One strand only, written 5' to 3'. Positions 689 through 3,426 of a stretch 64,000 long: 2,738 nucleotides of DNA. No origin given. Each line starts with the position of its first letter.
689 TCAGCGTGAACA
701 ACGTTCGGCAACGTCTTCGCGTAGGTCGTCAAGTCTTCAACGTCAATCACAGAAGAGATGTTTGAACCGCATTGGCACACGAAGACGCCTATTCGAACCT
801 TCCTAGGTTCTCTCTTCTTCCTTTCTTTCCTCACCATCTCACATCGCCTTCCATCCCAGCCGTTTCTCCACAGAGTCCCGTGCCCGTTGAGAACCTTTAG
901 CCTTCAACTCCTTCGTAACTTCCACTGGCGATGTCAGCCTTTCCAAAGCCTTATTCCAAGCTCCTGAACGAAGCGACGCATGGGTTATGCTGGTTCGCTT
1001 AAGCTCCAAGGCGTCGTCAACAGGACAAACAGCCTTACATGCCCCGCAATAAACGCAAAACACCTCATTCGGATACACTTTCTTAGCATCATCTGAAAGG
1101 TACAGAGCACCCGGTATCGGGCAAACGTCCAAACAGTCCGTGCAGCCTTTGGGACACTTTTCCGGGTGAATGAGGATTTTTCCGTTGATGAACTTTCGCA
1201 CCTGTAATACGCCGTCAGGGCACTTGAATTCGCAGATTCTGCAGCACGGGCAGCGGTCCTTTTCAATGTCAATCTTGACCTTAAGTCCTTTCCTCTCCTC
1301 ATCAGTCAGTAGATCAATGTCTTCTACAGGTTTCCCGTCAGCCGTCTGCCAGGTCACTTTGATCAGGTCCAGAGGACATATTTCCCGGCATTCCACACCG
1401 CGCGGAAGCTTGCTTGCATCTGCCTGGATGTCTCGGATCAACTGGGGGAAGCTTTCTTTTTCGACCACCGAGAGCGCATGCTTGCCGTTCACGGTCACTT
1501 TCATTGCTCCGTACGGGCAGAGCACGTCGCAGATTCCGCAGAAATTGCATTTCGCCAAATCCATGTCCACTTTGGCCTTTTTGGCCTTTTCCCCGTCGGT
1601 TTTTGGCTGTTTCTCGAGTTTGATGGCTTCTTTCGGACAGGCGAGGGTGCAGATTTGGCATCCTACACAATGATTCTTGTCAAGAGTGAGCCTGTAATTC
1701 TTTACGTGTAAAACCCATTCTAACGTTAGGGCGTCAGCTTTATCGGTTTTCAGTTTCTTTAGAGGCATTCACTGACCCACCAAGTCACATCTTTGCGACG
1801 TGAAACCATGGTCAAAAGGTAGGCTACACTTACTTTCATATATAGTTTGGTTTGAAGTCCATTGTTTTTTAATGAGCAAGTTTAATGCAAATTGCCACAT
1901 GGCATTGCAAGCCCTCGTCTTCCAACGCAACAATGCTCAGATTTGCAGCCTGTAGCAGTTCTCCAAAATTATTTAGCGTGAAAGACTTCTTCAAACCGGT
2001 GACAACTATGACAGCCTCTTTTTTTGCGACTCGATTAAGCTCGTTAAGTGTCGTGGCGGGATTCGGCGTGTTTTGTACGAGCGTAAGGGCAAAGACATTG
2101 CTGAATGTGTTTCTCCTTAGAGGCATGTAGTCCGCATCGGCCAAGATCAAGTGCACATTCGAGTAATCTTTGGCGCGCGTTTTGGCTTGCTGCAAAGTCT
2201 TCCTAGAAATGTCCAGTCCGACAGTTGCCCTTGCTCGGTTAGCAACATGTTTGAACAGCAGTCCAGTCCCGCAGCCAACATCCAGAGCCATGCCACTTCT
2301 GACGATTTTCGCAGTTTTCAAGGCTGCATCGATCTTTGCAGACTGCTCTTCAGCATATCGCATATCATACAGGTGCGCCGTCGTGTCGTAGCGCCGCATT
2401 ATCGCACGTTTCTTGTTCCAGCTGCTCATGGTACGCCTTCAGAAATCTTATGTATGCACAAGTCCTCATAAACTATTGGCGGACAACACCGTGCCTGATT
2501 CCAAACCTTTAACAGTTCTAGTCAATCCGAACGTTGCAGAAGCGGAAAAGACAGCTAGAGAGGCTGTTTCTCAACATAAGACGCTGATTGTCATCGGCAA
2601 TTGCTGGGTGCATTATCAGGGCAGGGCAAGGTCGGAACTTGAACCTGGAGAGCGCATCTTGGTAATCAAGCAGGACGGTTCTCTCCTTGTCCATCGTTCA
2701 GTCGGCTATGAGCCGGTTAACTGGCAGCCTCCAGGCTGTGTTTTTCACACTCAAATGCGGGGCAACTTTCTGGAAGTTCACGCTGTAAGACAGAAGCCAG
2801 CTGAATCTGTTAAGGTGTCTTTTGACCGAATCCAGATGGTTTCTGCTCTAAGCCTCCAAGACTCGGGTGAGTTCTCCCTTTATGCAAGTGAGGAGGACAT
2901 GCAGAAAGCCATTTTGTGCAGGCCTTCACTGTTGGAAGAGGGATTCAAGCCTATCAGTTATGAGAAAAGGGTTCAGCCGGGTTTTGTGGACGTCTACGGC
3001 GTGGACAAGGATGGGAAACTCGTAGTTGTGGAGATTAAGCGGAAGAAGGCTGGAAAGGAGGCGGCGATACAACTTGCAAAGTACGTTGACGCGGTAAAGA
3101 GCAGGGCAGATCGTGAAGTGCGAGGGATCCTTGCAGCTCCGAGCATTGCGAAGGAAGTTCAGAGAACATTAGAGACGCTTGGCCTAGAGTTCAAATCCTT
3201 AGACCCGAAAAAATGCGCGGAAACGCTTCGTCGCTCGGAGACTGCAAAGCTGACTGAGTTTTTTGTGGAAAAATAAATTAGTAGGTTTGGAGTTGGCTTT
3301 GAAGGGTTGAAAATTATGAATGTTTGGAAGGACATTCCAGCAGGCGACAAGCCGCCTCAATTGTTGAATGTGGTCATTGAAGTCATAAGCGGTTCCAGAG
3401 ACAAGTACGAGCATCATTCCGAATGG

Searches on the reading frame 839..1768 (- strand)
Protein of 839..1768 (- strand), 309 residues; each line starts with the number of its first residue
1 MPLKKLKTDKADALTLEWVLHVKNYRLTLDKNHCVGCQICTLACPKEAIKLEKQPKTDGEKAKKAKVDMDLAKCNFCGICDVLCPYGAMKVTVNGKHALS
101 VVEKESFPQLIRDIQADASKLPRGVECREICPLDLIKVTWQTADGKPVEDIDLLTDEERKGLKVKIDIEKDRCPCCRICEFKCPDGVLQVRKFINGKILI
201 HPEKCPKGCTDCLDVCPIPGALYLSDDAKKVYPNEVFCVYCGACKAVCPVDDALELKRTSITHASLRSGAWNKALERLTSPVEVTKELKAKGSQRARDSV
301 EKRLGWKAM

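Call 32: search_protein_families(library=pfam, proteins=[window:839-1768:-], max_evalue=0.001)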
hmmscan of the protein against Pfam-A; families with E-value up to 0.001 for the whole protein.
window:839-1768:- (309 aa): 12 families
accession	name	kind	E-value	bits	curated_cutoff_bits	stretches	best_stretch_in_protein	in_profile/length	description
PF12838.12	Fer4_7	-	1.6e-17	64.1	27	2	33-88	1-52/52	4Fe-4S dicluster domain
PF13237.11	Fer4_10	-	3.5e-12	46.5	25.5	2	197-249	1-53/53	4Fe-4S dicluster domain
PF13187.11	Fer4_9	-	4.9e-12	46.1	27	1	33-89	1-52/52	4Fe-4S dicluster domain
PF14697.11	Fer4_21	-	9e-12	45.4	35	2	29-89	3-57/59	4Fe-4S dicluster domain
PF00037.32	Fer4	-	1e-11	44.6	21.1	1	29-50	3-24/24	4Fe-4S binding domain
PF13183.11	Fer4_8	-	6.5e-10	39.8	27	1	32-87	3-67/68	4Fe-4S dicluster domain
PF13484.11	Fer4_16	-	1.1e-09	39.3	30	1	33-87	1-66/66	4Fe-4S double cluster binding domain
PF12837.12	Fer4_6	-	1.3e-08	34.8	25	0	200-221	4-23/24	4Fe-4S binding domain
PF12797.12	Fer4_2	-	1.1e-07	31.7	24.5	1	28-45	4-21/22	4Fe-4S binding domain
PF13534.11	Fer4_17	-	1.3e-07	32.5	22.2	0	34-87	2-59/61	4Fe-4S dicluster domain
PF17179.9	Fer4_22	-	3.4e-06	28.2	27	0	238-303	2-68/95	4Fe-4S dicluster domain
PF25160.1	LdpA_Fe-S-bd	-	4.3e-06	26.8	27.6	0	31-51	25-45/49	LdpA Fe-S cluster-binding domain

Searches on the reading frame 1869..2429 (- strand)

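Call 98: search_protein_families(library=pfam, proteins=[window:1869-2429:-], max_evalue=0.001)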
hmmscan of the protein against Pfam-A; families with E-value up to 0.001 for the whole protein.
window:1869-2429:- (186 aa): 10 families
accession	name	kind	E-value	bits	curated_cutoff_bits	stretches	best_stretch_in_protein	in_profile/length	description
PF08241.18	Methyltransf_11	-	2.9e-18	66.7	21.2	1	49-142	1-94/95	Methyltransferase domain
PF13847.12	Methyltransf_31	-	3e-16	59.9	27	1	48-147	7-113/145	Methyltransferase domain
PF13649.12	Methyltransf_25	-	4e-16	59.9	27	1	49-137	2-95/97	Methyltransferase domain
PF08242.18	Methyltransf_12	-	3.9e-11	44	30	1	49-140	1-97/98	Methyltransferase domain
PF01209.24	Ubie_methyltran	-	5.2e-09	36.2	20.1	1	38-144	41-152/233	ubiE/COQ5 methyltransferase family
PF07021.18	MetW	-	4.4e-07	30.2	21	1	40-140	8-107/193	Methionine biosynthesis protein MetW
PF13489.12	Methyltransf_23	-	5.2e-07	30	27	1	36-146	12-119/164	Methyltransferase domain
PF02353.26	CMAS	-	7.6e-07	29.2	27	1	22-112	40-131/273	Mycolic acid cyclopropane synthetase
PF00398.26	RrnaAD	-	6.9e-06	25.8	24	1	33-127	19-113/263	Ribosomal RNA adenine dimethylase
PF08003.17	Methyltransf_9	-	3.7e-05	23.3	23.8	1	44-143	115-217/315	Protein of unknown function (DUF1698)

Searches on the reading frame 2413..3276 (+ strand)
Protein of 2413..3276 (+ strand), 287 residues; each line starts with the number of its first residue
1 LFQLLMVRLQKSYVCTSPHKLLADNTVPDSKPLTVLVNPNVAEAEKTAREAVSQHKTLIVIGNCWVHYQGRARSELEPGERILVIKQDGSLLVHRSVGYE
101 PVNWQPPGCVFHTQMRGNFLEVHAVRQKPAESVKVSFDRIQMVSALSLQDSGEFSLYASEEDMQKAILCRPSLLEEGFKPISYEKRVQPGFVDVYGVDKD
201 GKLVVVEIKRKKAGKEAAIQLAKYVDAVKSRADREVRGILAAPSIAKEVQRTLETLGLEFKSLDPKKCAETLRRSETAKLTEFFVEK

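Call 32: search_protein_families(library=pfam, proteins=[window:2413-3276:+], max_evalue=0.001)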
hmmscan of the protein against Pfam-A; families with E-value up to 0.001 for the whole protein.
window:2413-3276:+ (287 aa): 3 families
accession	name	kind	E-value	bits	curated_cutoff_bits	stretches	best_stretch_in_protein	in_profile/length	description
PF01939.22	NucS_C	-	2.6e-29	102.2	24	1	159-271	1-114/124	Endonuclease NucS C-terminal domain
PF21003.3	NucS_N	-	7.6e-28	96.8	23.9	1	57-151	4-98/100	Endonuclease NucS N-terminal PH-like domain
PF01930.23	Cas_Cas4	-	0.00063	20.3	22.7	0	190-253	54-116/160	Domain of unknown function DUF83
